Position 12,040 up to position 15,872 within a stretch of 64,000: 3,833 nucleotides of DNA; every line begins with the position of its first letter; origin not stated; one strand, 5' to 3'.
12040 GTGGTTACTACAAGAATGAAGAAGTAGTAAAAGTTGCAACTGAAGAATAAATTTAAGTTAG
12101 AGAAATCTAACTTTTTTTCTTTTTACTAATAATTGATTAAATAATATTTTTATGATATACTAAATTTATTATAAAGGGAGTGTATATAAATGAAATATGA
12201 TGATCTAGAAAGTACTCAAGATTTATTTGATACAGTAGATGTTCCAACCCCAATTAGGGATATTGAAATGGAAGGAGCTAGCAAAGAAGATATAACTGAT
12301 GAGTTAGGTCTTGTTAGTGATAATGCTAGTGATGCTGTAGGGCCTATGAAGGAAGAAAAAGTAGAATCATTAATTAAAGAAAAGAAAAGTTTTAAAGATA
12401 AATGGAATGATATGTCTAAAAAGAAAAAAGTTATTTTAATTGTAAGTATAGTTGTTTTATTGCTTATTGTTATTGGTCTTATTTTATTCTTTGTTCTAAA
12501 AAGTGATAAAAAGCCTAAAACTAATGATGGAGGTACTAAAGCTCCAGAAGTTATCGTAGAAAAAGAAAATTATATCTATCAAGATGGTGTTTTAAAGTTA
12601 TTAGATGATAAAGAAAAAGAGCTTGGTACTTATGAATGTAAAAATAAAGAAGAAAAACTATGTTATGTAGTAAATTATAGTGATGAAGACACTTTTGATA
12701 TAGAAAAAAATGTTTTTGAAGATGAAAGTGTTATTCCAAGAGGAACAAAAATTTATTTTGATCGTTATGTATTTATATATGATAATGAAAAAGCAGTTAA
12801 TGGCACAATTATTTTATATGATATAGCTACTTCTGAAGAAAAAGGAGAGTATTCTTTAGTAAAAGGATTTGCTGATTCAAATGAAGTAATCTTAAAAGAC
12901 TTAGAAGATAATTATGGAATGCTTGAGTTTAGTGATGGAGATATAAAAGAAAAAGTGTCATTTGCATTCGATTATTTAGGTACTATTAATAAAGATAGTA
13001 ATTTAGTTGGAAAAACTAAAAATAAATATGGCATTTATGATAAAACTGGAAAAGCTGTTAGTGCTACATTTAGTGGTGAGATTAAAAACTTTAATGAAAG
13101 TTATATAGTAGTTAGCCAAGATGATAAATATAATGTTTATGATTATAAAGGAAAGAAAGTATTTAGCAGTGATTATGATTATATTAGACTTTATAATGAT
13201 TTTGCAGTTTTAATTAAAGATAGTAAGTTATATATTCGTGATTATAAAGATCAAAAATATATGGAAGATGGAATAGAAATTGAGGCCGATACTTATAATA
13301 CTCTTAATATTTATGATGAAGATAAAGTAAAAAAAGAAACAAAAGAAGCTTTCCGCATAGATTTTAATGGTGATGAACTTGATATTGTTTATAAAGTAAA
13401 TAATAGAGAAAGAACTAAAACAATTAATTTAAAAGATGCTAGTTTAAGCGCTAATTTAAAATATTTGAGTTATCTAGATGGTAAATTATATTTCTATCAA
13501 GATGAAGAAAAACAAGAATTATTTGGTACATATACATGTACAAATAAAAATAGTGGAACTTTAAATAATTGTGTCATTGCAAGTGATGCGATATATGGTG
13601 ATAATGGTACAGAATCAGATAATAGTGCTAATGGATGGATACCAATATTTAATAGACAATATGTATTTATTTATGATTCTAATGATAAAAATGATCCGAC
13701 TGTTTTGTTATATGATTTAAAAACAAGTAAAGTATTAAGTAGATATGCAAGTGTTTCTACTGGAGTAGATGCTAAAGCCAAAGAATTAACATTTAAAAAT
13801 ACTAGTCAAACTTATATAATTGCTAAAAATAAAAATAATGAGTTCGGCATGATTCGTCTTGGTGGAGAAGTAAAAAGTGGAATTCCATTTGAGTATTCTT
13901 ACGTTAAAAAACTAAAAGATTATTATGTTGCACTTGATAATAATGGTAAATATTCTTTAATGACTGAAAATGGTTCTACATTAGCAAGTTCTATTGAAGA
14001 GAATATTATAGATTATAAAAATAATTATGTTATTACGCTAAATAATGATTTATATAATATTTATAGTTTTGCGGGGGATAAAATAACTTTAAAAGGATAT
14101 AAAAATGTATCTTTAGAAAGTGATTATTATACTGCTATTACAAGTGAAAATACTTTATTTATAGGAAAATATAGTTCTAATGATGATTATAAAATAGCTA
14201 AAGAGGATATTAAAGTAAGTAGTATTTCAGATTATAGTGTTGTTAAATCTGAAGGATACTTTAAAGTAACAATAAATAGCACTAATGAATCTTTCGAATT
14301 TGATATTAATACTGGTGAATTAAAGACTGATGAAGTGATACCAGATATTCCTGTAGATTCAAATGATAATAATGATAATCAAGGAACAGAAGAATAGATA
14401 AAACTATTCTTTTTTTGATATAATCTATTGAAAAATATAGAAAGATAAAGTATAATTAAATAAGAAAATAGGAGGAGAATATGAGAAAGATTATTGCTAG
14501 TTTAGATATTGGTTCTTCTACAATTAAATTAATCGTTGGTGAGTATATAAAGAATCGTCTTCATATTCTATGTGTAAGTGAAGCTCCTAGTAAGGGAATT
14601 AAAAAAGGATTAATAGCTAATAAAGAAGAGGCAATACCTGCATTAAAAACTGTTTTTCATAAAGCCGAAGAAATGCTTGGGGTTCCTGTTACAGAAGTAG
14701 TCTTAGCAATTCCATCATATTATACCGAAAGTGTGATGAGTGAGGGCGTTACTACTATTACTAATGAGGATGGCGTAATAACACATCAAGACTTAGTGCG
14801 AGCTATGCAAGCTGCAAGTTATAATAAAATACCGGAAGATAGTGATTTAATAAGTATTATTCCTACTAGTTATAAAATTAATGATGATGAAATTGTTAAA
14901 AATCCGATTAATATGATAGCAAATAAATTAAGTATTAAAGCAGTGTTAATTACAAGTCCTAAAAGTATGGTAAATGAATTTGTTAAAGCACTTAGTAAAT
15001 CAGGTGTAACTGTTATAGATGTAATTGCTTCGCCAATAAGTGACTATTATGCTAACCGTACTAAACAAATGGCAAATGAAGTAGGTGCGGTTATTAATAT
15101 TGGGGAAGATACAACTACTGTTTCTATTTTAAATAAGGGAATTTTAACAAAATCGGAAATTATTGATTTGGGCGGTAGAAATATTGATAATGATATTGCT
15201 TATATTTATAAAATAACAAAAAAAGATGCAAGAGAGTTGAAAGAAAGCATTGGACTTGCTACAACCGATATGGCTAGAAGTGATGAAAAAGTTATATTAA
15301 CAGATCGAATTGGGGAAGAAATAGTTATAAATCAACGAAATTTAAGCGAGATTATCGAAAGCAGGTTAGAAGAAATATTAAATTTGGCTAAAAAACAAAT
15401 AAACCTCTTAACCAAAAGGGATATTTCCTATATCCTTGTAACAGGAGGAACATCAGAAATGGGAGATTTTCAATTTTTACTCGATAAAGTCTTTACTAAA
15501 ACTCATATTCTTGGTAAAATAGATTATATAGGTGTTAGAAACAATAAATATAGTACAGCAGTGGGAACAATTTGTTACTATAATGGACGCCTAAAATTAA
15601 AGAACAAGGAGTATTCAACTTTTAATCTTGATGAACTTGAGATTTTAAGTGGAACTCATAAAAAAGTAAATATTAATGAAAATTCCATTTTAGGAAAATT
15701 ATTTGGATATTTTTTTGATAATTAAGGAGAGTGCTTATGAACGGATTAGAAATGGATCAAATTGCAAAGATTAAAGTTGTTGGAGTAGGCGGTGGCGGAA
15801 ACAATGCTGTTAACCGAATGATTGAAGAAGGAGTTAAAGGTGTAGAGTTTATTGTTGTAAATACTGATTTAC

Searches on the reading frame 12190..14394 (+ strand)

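Call 10: search_protein_families(library=pfam, proteins=[window:12190-14394:+], max_evalue=0.01)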
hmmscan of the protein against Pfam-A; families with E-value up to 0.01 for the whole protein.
window:12190-14394:+ (735 aa): 3 families
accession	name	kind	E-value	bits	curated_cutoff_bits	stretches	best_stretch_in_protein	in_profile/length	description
PF09716.15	ETRAMP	-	0.00018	21.9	29.1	1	57-108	29-80/81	Malarial early transcribed membrane protein (ETRAMP)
PF06024.17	Orf78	-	0.0045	17.7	29.4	0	44-111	25-94/101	Orf78 (ac78)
PF14903.11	WG_beta_rep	-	0.0066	16.9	25.6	1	280-314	1-35/35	WG containing repeat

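Call 15: search_protein_families(library=ncbifam, proteins=[window:12190-14394:+], max_evalue=0.1)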
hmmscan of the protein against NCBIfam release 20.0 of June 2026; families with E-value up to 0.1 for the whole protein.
window:12190-14394:+ (735 aa): 3 families
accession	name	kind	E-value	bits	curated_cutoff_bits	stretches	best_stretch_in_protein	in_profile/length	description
NF004285.1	PRK05696.1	equivalog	6.5e-07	29.3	179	1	64-131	3-71/171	flagellar basal body-associated protein FliL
NF006283.1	PRK08455.1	equivalog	0.00039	20.1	187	1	73-113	10-52/182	flagellar basal body-associated protein FliL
NF009420.1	PRK12785.1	equivalog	0.012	15.4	197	1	73-123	13-64/161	flagellar basal body-associated protein FliL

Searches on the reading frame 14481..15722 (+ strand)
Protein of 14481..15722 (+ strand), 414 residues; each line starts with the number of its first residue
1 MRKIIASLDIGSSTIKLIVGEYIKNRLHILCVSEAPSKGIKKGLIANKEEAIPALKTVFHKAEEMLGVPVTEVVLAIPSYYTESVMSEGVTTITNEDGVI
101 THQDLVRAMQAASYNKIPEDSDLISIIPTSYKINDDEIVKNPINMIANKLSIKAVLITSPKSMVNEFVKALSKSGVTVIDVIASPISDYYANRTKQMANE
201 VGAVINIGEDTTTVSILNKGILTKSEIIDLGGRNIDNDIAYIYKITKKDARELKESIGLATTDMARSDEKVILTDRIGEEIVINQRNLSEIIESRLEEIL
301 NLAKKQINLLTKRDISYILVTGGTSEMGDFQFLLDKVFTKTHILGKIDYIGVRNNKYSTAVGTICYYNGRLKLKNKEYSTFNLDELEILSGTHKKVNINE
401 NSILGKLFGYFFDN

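Call 23: find_encoding_contigs(protein=window:14481-15722:+, flank=10000, max_places=10)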
Protein window:14481-15722:+ (414 aa): 11 contigs read that carry it; 9 places shown.
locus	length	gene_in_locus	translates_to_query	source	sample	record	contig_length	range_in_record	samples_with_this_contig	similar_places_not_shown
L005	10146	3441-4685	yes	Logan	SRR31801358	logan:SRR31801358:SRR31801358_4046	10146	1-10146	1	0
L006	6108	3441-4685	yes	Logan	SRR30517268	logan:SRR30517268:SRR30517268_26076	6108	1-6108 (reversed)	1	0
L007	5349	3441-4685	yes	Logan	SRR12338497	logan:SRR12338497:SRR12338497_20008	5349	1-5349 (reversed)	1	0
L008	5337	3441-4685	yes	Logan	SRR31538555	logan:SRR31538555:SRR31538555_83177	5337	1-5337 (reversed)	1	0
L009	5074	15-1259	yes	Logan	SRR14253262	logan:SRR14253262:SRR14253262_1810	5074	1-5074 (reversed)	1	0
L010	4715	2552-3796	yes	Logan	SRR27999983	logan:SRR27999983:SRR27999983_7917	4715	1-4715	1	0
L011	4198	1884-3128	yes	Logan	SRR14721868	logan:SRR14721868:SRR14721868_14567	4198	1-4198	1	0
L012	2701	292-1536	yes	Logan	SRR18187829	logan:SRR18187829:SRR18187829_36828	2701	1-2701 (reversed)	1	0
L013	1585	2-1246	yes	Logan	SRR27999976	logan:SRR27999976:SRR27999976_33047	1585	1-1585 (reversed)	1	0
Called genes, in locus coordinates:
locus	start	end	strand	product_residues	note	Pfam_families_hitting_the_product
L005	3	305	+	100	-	?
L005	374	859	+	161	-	PF02620:YceD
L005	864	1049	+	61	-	PF01783:Ribosomal_L32p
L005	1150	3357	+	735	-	-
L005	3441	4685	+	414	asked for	PF11104:PilM_2 (weak), PF02491:SHS2_FTSA, PF06723:MreB_Mbl (weak), PF14450:FtsA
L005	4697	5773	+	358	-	PF00091:Tubulin, PF12327:FtsZ_C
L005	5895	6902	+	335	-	PF14397:ATPgrasp_ST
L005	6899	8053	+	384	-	PF13439:Glyco_transf_4, PF00534:Glycos_transf_1, PF13692:Glyco_trans_1_4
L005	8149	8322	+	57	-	PF10957:Spore_Cse60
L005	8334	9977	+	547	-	PF01943:Polysacc_synt, PF03023:MurJ (weak), PF01554:MatE (weak)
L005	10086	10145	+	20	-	?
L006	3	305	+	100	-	?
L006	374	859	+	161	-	PF02620:YceD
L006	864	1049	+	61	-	PF01783:Ribosomal_L32p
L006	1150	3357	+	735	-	-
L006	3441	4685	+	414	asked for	PF11104:PilM_2 (weak), PF02491:SHS2_FTSA, PF06723:MreB_Mbl (weak), PF14450:FtsA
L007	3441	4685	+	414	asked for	PF11104:PilM_2 (weak), PF02491:SHS2_FTSA, PF06723:MreB_Mbl (weak), PF14450:FtsA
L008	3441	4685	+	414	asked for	PF11104:PilM_2 (weak), PF02491:SHS2_FTSA, PF06723:MreB_Mbl (weak), PF14450:FtsA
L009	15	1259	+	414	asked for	PF11104:PilM_2 (weak), PF02491:SHS2_FTSA, PF06723:MreB_Mbl (weak), PF14450:FtsA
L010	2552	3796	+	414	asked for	PF11104:PilM_2 (weak), PF02491:SHS2_FTSA, PF06723:MreB_Mbl (weak), PF14450:FtsA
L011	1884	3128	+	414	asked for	PF11104:PilM_2 (weak), PF02491:SHS2_FTSA, PF06723:MreB_Mbl (weak), PF14450:FtsA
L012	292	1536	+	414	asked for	PF11104:PilM_2 (weak), PF02491:SHS2_FTSA, PF06723:MreB_Mbl (weak), PF14450:FtsA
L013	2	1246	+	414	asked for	PF11104:PilM_2 (weak), PF02491:SHS2_FTSA, PF06723:MreB_Mbl (weak), PF14450:FtsA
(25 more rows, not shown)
